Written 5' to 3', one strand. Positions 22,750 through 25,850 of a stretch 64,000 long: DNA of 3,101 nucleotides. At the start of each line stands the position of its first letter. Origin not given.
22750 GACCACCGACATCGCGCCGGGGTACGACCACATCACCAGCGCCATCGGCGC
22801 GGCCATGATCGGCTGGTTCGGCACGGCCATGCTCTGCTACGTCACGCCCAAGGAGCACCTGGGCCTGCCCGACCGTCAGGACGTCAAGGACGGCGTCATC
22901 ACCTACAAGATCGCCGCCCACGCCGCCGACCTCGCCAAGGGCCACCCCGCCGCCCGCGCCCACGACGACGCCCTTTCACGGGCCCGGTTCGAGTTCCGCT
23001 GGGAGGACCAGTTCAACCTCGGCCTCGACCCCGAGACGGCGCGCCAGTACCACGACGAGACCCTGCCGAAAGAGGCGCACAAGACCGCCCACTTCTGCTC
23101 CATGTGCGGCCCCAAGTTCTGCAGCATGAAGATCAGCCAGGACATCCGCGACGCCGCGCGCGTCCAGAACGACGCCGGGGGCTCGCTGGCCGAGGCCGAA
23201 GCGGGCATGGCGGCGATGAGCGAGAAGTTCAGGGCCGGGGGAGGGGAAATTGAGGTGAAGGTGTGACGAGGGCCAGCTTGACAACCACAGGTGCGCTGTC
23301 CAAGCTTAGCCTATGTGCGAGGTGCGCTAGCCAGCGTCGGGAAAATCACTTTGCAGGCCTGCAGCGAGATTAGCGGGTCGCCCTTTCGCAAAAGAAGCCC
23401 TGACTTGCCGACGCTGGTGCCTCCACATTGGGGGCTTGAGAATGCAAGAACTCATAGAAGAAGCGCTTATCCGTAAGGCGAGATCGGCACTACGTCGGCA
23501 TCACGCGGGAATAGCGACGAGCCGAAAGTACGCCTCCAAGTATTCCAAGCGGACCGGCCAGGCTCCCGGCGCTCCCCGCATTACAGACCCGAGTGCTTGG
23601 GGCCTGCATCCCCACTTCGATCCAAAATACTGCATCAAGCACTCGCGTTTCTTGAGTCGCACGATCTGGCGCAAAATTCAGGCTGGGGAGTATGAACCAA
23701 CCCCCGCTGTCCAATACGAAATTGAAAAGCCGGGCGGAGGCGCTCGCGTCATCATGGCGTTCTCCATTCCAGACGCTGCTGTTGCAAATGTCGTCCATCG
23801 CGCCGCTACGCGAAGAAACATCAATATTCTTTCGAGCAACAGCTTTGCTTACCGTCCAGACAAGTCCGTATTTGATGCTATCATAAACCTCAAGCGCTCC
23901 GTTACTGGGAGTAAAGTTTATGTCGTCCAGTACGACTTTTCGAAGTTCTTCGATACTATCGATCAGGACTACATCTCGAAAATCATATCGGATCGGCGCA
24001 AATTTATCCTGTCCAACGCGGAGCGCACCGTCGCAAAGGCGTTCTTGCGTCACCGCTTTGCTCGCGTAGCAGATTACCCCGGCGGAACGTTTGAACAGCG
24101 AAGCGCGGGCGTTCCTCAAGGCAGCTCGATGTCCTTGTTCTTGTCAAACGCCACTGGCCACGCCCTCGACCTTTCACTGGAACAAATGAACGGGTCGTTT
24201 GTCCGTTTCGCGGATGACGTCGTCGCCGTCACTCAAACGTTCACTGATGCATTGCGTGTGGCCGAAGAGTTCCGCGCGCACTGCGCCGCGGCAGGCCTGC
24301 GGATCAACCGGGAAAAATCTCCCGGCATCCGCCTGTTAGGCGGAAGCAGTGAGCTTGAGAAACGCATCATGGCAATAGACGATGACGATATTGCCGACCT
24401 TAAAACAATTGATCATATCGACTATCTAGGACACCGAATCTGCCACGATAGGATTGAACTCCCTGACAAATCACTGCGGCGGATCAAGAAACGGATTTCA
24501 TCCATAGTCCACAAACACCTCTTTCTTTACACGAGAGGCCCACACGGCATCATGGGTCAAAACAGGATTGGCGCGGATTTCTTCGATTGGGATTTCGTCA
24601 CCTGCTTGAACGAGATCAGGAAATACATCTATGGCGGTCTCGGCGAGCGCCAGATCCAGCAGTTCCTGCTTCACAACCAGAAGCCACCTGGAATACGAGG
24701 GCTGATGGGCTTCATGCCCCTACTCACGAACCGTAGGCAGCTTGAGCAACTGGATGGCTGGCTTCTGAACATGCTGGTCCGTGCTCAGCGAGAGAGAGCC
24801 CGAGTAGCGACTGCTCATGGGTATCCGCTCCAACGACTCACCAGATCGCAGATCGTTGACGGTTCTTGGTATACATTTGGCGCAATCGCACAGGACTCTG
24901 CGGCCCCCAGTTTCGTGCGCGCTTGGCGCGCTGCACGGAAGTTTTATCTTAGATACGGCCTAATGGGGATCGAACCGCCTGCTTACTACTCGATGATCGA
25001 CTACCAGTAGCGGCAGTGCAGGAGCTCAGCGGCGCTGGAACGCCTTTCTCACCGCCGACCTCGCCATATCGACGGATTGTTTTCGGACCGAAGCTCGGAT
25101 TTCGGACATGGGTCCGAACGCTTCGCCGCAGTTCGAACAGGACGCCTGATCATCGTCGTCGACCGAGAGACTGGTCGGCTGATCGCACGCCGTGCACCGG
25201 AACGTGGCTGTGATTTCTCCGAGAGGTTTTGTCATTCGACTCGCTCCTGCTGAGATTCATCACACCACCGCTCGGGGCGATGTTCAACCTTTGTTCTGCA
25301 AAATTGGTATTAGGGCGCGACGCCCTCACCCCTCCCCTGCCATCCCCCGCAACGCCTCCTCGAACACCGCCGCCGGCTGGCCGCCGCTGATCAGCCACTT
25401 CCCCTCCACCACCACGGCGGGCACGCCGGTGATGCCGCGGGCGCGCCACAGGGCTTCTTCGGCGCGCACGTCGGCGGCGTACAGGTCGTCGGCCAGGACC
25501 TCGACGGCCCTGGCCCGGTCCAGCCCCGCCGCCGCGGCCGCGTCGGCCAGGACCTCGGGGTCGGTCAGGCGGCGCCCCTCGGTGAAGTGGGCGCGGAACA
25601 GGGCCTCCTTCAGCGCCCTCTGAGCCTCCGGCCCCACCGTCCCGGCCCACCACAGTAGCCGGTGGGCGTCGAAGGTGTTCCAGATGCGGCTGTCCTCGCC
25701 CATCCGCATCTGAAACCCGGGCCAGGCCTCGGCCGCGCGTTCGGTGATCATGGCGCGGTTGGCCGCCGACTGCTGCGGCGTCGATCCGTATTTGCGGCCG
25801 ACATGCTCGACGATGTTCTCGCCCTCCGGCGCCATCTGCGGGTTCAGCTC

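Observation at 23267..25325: Low-GC islet carrying an orphan reverse transcriptase between thiC and a DsbA-family gene: candidate defence-type (UG/DRT-like) or novel RT system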

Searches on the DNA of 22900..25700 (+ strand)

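Call 8: search_rna_families(source=window, start=22900, end=25700, threshold=evalue, max_evalue=1, show_alignments=2)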
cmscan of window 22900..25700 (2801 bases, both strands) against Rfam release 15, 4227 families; matches with E-value up to 1: 0.
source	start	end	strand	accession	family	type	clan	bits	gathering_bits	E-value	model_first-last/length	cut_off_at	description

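Call 51: build_rna_model(alignment_id=A2, structure=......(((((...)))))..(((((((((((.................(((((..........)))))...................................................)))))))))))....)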
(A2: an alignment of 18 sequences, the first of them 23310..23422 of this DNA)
Model R1 built from alignment A2 (18 sequences, 135 columns); structure: as given.
model positions 111; base pairs 21; branch points 1; effective number of sequences 2.16; information 0.59 bits per position. Calibrated on 0.2 Mb of random sequence (short: E-values are rough).
structure used (alignment columns):
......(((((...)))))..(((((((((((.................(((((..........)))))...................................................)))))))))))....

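Call 52: search_with_rna_model(model_id=R1, sources=[window, L001, L002, L003, L004, L005, L006, L007, L008, L009, L010, L011, L012, L013, L014, L015, L016, L017, L018, L019, L020, L021, L022, L023, L024, L025, L026, L027, L028, L029, L030, L031, L032, L033, L034, L035, L036, L037, L038, L039, L040, L041, L042, L043, L044, L045, L046, L047, L048, L049, L050, L051, L052, L053, L054, L055, L056, L058, L059, L060, L061, L062, L069, L070, L072, L073], max_evalue=1, make_alignment=true)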
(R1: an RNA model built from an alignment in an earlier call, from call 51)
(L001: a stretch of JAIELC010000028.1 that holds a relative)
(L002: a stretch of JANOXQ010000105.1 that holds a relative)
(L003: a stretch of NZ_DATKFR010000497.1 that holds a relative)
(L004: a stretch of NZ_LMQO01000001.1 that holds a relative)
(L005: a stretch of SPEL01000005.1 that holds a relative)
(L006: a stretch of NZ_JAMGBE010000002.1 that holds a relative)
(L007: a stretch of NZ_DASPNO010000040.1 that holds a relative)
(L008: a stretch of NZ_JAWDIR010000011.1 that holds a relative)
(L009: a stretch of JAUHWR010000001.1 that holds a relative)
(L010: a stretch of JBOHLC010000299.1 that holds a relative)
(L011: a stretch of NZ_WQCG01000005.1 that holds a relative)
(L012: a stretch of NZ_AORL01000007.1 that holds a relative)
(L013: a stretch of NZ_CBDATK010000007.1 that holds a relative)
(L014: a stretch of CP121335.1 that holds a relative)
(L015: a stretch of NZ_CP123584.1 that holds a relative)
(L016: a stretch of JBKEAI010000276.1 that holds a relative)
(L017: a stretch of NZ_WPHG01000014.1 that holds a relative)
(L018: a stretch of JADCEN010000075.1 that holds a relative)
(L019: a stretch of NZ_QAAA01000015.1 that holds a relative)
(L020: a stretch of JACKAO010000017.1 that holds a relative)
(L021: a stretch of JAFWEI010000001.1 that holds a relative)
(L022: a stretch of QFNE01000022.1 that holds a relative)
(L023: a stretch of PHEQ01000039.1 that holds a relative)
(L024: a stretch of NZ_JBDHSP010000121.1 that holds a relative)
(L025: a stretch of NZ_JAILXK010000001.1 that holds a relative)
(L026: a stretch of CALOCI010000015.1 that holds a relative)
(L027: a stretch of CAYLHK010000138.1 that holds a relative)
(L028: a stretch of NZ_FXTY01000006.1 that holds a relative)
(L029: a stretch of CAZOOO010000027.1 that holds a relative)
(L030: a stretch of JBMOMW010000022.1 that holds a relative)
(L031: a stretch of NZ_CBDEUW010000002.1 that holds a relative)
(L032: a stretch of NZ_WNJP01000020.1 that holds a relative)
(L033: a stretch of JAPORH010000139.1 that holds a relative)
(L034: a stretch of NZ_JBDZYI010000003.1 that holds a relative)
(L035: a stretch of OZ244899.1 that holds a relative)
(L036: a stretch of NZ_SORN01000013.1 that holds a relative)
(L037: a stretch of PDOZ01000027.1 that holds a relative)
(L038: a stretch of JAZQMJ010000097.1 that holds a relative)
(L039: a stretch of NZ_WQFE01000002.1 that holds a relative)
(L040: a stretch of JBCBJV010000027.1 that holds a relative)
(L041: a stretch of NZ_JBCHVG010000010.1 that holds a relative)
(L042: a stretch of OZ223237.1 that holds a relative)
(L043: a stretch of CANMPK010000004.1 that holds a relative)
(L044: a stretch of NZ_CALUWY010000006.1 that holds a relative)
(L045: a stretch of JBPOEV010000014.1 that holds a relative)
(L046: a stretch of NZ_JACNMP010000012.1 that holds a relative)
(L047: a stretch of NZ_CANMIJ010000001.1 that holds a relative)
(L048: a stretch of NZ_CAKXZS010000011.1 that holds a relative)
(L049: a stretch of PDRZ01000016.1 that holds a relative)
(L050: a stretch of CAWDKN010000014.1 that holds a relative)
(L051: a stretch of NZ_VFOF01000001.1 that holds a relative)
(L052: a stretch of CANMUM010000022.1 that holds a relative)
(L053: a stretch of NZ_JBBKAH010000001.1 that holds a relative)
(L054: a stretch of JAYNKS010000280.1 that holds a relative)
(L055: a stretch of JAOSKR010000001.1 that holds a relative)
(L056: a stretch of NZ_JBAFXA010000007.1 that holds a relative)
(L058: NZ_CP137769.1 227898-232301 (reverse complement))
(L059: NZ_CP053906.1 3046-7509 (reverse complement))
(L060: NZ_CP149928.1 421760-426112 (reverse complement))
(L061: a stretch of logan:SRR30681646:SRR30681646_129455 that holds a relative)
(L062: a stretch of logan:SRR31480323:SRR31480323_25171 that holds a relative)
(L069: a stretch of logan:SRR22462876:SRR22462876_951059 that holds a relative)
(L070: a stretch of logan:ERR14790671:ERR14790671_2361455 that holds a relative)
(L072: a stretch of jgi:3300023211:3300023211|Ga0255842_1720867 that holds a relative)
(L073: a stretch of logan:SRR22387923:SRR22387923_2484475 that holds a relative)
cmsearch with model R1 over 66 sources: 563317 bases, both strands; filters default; matches with E-value up to 1: 20.
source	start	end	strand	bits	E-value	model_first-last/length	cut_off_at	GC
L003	442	552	+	117.4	5.6e-27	1-111/111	no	0.56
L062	293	405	+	113.6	5.1e-26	1-111/111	no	0.58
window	23310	23422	+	111.9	1.4e-25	1-111/111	no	0.6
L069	76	185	+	111.8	1.5e-25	1-111/111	no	0.57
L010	3875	3983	+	109.9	4.4e-25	1-111/111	no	0.65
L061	73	185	+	109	7.6e-25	1-111/111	no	0.62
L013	3845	3954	+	107.3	2e-24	1-111/111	no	0.57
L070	206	315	+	107.3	2.1e-24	1-111/111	no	0.55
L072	482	591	+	106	4.3e-24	1-111/111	no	0.59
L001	3844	3953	+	104.9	8.2e-24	1-111/111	no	0.57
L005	3879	3987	+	104.2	1.2e-23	1-111/111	no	0.61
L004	3843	3952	+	103.4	1.9e-23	1-111/111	no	0.55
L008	3847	3956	+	100.8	8.8e-23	1-111/111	no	0.56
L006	3873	3981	+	98.3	3.7e-22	1-111/111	no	0.59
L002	3866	3975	+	97.2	7.1e-22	1-111/111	no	0.6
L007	3877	3986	+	94.9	2.7e-21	1-111/111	no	0.61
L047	3892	3999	+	94.6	3.3e-21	1-111/111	no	0.59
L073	11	118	+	93.8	5.1e-21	1-111/111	no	0.55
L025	3852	3981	+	74.4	4.2e-16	1-111/111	no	0.58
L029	3834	3983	+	20.1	0.022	1-111/111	no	0.6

Alignment A3: 20 matches aligned to the model, 200 columns, each read 5' to 3' on its own strand. Consensus structure (alignment columns), stored with it:
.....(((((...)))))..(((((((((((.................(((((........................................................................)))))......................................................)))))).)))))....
